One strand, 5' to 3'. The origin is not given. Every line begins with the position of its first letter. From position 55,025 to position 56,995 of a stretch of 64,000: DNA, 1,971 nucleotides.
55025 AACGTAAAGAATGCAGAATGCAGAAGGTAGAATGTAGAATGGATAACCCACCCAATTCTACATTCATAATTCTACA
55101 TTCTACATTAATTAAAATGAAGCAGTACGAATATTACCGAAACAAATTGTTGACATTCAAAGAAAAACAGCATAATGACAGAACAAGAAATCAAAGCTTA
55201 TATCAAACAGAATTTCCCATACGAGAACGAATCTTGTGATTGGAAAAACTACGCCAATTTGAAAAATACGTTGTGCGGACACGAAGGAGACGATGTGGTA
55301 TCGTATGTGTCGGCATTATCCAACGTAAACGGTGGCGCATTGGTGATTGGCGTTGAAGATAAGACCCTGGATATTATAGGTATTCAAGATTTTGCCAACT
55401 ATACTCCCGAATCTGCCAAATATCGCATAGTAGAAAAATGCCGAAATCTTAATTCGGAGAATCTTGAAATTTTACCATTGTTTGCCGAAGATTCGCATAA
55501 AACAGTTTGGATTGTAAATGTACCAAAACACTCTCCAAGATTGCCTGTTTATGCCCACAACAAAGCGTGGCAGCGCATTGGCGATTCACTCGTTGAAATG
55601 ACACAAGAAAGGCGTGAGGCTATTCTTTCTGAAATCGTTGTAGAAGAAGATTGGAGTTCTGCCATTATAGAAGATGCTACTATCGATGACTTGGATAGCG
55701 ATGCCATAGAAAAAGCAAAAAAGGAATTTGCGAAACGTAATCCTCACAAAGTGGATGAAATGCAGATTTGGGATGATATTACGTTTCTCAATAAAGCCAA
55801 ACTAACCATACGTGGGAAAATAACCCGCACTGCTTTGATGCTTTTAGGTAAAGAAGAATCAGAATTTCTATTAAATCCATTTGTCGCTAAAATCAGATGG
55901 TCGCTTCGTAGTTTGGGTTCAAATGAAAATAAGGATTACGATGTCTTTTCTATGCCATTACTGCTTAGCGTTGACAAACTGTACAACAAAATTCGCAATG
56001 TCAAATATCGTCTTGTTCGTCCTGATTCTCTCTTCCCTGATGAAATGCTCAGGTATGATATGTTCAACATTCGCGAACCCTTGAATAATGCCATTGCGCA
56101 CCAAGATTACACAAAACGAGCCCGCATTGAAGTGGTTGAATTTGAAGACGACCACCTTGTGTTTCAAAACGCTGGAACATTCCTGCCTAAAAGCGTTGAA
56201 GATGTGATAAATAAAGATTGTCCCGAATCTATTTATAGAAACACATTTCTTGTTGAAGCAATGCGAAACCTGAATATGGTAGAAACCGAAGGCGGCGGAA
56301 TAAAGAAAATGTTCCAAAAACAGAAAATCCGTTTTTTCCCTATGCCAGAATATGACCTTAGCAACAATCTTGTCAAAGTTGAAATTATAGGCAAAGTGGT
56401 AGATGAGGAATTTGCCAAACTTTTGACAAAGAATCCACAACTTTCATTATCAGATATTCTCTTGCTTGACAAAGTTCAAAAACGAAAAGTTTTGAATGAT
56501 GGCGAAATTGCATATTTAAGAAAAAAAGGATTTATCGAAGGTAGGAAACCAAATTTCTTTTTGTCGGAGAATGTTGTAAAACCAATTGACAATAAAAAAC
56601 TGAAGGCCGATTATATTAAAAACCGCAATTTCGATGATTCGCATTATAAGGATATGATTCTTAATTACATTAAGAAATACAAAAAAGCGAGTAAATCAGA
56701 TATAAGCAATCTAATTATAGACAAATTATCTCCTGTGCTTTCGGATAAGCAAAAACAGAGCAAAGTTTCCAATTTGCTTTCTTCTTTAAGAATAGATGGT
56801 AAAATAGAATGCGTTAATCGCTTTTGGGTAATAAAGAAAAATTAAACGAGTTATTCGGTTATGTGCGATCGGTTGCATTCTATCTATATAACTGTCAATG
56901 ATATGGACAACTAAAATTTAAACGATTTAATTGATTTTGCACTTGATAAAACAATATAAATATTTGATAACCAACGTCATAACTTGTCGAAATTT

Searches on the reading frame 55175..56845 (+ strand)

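Call 100: search_protein_families(library=pfam, proteins=[window:55175-56845:+], max_evalue=0.0001)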
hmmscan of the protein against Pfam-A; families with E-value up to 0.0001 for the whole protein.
window:55175-56845:+ (556 aa): 2 families
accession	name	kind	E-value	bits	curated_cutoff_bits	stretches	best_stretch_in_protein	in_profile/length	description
PF13749.12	HATPase_c_4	-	1.5e-11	44.6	26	1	321-402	6-87/89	Putative ATP-dependent DNA helicase recG C-terminal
PF04326.19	SLFN_AlbA_2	-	1e-09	39.4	25.3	1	17-142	1-117/118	Schlafen, AlbA_2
